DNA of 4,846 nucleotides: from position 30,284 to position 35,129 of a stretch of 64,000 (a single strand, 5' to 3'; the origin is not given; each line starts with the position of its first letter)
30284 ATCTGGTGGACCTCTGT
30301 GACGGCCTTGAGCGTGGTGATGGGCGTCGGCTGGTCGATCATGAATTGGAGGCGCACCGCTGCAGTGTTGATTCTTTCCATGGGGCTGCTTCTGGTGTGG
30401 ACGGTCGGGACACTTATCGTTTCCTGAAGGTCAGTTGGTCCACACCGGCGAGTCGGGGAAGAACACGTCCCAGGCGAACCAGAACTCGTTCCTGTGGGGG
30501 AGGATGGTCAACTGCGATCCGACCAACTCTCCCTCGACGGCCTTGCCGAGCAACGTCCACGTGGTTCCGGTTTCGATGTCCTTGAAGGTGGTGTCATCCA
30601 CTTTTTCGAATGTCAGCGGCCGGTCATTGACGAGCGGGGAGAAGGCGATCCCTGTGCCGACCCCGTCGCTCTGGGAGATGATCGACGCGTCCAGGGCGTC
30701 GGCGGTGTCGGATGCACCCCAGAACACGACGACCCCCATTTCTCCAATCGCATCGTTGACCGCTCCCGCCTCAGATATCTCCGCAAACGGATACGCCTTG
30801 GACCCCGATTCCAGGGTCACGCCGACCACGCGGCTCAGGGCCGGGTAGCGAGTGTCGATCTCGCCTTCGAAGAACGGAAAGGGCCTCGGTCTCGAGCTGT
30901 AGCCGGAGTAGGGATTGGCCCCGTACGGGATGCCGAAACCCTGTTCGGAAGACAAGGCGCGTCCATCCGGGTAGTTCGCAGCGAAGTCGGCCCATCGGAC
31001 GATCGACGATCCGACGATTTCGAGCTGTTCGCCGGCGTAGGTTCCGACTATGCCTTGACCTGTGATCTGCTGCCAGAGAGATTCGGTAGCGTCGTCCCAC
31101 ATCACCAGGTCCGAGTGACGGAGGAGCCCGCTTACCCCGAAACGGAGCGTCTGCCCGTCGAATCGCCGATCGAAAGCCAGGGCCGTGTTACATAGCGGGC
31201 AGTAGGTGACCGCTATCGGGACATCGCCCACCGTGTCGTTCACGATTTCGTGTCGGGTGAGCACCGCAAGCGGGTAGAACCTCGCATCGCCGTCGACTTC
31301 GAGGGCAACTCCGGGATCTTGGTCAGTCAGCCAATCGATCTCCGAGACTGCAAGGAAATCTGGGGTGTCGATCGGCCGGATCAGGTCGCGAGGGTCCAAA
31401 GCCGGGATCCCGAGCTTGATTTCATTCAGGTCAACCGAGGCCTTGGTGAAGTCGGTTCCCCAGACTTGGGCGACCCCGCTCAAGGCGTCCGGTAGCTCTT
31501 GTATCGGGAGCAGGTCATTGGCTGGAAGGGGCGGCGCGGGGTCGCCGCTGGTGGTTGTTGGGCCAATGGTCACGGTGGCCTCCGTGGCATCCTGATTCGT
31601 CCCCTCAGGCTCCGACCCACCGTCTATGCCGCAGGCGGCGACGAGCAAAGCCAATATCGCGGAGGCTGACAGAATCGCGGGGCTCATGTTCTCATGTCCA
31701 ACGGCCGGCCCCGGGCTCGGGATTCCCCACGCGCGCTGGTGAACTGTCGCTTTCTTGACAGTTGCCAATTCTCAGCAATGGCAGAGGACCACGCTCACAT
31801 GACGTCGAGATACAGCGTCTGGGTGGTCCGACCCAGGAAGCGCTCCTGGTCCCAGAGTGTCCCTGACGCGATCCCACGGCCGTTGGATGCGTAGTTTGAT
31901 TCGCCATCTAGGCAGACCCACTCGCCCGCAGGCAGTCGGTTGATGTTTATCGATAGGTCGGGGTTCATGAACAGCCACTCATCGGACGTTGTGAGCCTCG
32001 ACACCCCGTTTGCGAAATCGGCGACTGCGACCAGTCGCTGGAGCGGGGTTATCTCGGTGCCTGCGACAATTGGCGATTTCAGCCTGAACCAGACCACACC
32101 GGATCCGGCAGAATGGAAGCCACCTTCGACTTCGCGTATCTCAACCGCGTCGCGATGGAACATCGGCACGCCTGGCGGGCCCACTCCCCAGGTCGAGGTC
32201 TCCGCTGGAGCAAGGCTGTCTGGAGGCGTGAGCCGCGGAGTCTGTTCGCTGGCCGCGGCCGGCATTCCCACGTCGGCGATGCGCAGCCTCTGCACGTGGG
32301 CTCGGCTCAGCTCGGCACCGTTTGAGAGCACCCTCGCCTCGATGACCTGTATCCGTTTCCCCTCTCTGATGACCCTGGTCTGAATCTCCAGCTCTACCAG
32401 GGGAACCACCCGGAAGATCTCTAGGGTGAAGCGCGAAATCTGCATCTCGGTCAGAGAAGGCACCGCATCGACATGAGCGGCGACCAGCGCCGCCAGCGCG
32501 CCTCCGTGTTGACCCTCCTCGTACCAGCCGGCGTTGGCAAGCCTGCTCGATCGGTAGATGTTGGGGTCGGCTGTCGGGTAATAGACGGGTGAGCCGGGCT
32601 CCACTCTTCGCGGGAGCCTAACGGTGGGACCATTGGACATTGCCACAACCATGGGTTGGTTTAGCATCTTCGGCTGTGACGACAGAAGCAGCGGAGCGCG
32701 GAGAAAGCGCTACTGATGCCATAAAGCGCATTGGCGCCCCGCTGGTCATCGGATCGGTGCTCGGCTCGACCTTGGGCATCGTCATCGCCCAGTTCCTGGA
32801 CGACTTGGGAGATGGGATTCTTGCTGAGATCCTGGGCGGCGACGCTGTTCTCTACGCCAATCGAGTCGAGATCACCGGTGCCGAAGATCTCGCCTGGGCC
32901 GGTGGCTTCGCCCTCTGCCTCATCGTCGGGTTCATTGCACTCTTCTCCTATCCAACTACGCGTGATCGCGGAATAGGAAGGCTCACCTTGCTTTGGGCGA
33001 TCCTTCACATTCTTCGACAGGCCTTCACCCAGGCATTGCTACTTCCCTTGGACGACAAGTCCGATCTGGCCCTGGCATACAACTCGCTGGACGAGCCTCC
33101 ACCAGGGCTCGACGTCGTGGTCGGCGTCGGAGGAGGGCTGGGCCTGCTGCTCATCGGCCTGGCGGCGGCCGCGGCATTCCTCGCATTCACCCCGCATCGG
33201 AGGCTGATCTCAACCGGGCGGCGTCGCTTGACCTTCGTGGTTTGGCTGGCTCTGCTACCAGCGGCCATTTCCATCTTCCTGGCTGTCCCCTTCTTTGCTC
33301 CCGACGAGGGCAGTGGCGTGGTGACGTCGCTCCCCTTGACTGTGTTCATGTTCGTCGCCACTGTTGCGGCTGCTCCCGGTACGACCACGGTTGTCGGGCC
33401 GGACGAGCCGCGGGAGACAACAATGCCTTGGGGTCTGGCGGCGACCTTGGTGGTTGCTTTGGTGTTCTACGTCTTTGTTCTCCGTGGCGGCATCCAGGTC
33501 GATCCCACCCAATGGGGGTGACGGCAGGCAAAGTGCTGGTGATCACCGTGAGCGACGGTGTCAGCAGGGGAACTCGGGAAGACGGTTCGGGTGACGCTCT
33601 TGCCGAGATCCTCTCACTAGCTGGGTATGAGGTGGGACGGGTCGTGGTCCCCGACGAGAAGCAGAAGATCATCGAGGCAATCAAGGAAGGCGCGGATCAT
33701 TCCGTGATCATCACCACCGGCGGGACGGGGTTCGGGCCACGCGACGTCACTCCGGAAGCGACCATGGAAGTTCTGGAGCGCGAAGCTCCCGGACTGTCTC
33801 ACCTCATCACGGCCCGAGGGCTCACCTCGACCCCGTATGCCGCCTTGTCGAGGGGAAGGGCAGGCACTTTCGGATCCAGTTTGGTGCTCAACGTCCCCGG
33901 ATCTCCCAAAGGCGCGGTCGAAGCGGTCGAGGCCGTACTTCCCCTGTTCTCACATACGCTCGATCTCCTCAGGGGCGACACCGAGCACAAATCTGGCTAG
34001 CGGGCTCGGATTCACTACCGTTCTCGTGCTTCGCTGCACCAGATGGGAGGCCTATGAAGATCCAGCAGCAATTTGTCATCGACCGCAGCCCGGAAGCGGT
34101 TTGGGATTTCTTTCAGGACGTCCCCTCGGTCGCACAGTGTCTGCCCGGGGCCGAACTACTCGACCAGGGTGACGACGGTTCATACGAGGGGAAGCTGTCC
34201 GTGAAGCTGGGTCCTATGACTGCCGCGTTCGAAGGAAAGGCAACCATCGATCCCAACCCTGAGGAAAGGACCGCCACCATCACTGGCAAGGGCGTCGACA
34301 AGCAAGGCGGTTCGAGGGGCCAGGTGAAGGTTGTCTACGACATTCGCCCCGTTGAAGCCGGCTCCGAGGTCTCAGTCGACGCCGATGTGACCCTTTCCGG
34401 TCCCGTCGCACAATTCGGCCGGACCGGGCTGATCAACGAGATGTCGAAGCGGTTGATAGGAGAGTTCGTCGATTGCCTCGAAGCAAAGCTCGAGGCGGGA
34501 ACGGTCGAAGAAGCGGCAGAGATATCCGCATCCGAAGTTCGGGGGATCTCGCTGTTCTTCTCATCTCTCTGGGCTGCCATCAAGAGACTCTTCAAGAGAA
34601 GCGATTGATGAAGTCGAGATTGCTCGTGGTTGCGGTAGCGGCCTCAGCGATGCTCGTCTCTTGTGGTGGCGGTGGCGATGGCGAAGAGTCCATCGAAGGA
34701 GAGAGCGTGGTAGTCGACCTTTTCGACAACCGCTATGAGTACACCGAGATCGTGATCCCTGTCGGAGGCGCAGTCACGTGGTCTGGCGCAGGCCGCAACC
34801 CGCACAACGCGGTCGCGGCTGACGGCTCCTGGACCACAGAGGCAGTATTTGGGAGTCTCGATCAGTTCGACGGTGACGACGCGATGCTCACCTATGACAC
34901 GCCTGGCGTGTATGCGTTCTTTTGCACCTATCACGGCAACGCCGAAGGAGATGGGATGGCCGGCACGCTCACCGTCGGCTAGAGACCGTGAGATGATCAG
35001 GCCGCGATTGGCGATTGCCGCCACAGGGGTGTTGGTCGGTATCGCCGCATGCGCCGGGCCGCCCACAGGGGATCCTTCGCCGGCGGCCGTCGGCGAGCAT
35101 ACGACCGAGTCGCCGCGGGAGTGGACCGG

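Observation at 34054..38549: Compact putative periplasmic copper redox operon: CoxG-like, cupredoxin, beta-helix protein, Tat multicopper oxidase, Zn peptidase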

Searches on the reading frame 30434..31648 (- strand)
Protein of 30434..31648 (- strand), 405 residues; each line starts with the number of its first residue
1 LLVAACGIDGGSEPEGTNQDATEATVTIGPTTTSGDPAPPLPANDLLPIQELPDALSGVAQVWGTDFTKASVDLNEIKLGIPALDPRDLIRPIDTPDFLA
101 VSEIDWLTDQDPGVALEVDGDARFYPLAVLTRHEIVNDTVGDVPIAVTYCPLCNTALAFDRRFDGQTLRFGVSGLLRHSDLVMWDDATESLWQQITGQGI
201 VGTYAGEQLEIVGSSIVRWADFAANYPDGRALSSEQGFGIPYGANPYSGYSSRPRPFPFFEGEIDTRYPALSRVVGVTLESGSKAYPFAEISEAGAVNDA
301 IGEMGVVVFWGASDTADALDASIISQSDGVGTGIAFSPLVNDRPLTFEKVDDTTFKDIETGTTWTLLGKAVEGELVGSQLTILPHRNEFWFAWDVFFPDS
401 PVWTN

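Call 60: search_protein_families(library=pfam, proteins=[window:30434-31648:-], max_evalue=0.001)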
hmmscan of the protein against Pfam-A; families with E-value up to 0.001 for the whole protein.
window:30434-31648:- (405 aa): 1 family
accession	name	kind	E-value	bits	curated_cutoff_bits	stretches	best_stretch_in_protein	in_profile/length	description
PF11376.13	DUF3179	-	4.1e-90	302.6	27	1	88-400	2-292/292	Protein of unknown function (DUF3179)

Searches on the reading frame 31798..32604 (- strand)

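Call 60: search_protein_families(library=pfam, proteins=[window:31798-32604:-], max_evalue=0.001)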
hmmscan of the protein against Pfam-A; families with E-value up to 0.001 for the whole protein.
window:31798-32604:- (269 aa): 2 families
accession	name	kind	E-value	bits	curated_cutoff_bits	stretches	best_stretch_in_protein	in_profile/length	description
PF20789.3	4HBT_3C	-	6.9e-24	85.1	24.1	1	133-265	6-139/140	Acyl-CoA thioesterase C-terminal domain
PF13622.12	4HBT_3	-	1.5e-10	41.6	24.3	1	27-102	5-78/83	Acyl-CoA thioesterase N-terminal domain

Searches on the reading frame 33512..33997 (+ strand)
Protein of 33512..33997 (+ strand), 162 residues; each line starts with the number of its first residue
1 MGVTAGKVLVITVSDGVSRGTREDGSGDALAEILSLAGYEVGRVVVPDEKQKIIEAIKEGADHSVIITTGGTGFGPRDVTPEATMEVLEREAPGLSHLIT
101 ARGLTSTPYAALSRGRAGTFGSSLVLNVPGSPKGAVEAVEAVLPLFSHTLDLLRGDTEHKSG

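Call 6: search_protein_families(library=pfam, proteins=[window:33512-33997:+], max_evalue=0.01)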
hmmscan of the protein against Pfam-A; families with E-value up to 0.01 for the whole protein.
window:33512-33997:+ (162 aa): 1 family
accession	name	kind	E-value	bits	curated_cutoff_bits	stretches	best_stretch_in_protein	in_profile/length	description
PF00994.29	MoCF_biosynth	-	9.5e-30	103.6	26.6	1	10-147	2-143/144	Probable molybdopterin binding domain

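Call 7: search_protein_families(library=ncbifam, proteins=[window:33512-33997:+], max_evalue=0.01)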
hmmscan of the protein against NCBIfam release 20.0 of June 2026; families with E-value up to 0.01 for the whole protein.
window:33512-33997:+ (162 aa): 9 families
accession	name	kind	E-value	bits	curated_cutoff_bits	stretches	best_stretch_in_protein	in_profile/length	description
NF002947.1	PRK03604.1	equivalog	1.1e-43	149.6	285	1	8-156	148-299/301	bifunctional molybdenum cofactor biosynthesis protein MoaC/MoaB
TIGR00177.1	molyb_syn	domain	4.2e-31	107.9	85.35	1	7-143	3-146/148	molybdenum cofactor synthesis domain-containing protein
NF006932.0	PRK09417.1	equivalog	5.2e-29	101.1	158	1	7-142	5-146/193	molybdopterin adenylyltransferase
TIGR02667.1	moaB_proteo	equivalog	6e-22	78.1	222.4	1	7-143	6-145/163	molybdenum cofactor biosynthesis protein B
NF002291.0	PRK01215.1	equivalog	2e-08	33.7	293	1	7-91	5-91/264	nicotinamide mononucleotide deamidase-related protein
NF011068.0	PRK14498.1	equivalog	0.0014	16.8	534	1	33-142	221-320/647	molybdopterin biosynthesis protein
NF011067.0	PRK14497.1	equivalog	0.0043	15.7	536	1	38-82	219-265/546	putative molybdopterin biosynthesis protein MoeA/unknown domain fusion protein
NF002977.0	PRK03670.1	equivalog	0.0052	16.2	305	1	10-91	5-89/252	competence damage-inducible protein A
NF001813.0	PRK00549.1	equivalog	0.0064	15.5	379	1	24-91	19-88/414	competence/damage-inducible protein A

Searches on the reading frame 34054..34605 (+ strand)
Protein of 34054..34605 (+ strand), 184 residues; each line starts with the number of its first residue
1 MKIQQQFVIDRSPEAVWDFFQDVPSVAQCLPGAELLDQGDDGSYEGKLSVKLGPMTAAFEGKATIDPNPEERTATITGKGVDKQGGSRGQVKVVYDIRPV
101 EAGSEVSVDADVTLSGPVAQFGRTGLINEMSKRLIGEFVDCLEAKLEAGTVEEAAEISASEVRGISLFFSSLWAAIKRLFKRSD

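Call 6: search_protein_families(library=pfam, proteins=[window:34054-34605:+], max_evalue=0.01)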
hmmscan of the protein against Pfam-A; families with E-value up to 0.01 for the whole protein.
window:34054-34605:+ (184 aa): 3 families
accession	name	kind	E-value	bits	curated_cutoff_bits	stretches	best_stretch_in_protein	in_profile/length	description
PF06240.19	COXG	-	3.3e-18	66.2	22.2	1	6-146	2-139/140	Carbon monoxide dehydrogenase subunit G (CoxG)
PF10604.15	Polyketide_cyc2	-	1.2e-09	39.1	27.4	1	2-147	3-142/142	Polyketide cyclase / dehydrase and lipid transport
PF03364.25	Polyketide_cyc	-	0.0038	17.9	23.4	1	9-76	1-82/126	Polyketide cyclase / dehydrase and lipid transport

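Call 7: search_protein_families(library=ncbifam, proteins=[window:34054-34605:+], max_evalue=0.01)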
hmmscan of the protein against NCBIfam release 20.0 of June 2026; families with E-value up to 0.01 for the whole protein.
window:34054-34605:+ (184 aa): 1 family
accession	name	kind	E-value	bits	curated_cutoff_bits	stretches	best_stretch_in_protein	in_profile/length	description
NF047960.1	TA_Rv0910_toxin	equivalog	0.0093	16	100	0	70-119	73-120/141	type II toxin-antitoxin system Rv0910 family toxin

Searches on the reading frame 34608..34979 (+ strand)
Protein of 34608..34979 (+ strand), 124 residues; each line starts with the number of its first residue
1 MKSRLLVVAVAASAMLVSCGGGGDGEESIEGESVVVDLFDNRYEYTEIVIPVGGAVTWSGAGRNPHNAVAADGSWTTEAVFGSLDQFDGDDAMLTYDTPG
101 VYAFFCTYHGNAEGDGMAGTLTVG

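Call 6: search_protein_families(library=pfam, proteins=[window:34608-34979:+], max_evalue=0.01)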
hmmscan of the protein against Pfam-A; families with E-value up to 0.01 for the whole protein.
window:34608-34979:+ (124 aa): 2 families
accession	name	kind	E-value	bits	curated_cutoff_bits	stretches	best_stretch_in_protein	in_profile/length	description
PF00127.26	Copper-bind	-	1.5e-07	32.2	21.2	1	42-123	13-98/99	Copper binding proteins, plastocyanin/azurin family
PF23509.1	MSMEG_3727_PQQ-assoc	-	0.00018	21.4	27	1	38-123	51-134/152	MSMEG_3727, PQQ-associated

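Call 7: search_protein_families(library=ncbifam, proteins=[window:34608-34979:+], max_evalue=0.01)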
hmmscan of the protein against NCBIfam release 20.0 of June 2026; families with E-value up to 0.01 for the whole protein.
window:34608-34979:+ (124 aa): 4 families
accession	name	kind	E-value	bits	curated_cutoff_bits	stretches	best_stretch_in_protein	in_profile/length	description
TIGR02656.1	cyanin_plasto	equivalog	2.7e-07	30.9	87.85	1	42-123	13-98/99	plastocyanin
TIGR02657.1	amicyanin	equivalog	2.8e-07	30.8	110.2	1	37-114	2-78/83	amicyanin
TIGR04339.1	PQQ_MSMEG_3727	hypoth_equivalog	0.00021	21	75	1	17-123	26-133/151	MSMEG_3727 family PQQ-associated protein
TIGR03102.1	halo_cynanin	subfamily_domain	0.0003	20.8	93.8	1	47-123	43-114/115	halocyanin domain-containing protein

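Call 40: search_solved_structures(query=window:34608-34979:+, max_evalue=0.1, show_alignments=2)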
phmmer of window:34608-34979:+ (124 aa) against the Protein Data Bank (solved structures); distinct sequences matched with E-value up to 0.1: 25.
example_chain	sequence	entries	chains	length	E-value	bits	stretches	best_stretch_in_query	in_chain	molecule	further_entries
3ply_A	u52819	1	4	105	2.2e-07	34.1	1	31-114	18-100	Amicyanin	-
1sfd_A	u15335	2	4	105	3.2e-07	33.5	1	31-114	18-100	Amicyanin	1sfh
2idq_A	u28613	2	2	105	6.7e-07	32.5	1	31-114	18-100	Amicyanin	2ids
1sf3_A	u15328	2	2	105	1.6e-06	31.3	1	31-113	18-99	Amicyanin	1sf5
1mda_A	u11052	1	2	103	2.1e-06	30.9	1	32-113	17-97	AMICYANIN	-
2idt_A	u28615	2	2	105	2.2e-06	30.9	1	31-113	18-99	Amicyanin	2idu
3rym_A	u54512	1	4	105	2.2e-06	30.9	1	31-113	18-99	Amicyanin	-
1aac_A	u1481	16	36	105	2.2e-06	30.9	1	31-113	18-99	AMICYANIN | PROTEIN (AMICYANIN)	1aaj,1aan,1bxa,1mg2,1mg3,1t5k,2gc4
2qdv_A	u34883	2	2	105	2.2e-06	30.9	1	31-113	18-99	Amicyanin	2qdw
3ie9_A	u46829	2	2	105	2.2e-06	30.9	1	31-113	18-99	Amicyanin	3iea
5fc9_A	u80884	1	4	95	2.8e-06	30.5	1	43-110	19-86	Blue (Type 1) copper domain protein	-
2bz7_A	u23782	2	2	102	1.4e-05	28.2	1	45-123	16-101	PLASTOCYANIN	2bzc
1id2_A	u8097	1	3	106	3.4e-05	27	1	29-113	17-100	AMICYANIN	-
2gb2_A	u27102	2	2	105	3.8e-05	26.9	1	31-113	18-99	Amicyanin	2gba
4p5r_A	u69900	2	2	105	4.1e-05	26.7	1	31-113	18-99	Amicyanin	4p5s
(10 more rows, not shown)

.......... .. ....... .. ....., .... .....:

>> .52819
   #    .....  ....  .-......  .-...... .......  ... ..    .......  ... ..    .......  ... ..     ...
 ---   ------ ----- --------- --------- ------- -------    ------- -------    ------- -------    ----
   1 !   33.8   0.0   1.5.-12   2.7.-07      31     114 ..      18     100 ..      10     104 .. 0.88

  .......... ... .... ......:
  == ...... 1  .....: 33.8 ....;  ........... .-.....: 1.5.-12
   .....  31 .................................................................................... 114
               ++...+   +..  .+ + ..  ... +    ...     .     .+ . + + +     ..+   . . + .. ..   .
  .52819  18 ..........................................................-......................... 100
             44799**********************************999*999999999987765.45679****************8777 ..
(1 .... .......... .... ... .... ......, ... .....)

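Call 42: list_cluster_members(proteins=[P0001, P0121, window:34608-34979:+, window:34054-34605:+, window:37683-38546:+])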
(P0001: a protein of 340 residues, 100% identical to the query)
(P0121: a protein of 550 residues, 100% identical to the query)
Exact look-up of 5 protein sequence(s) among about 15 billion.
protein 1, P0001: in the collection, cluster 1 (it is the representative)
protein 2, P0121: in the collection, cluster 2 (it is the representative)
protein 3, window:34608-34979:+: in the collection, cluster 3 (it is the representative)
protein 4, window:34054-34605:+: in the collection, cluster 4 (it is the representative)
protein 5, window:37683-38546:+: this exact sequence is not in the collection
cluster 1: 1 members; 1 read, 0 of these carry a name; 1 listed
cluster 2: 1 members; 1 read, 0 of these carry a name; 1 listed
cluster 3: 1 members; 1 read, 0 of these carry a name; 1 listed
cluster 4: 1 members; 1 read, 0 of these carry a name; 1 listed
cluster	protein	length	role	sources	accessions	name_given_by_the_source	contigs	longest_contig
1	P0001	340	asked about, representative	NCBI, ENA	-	-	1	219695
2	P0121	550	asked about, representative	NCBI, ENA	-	-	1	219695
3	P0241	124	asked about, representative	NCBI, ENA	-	-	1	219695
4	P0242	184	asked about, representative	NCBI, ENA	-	-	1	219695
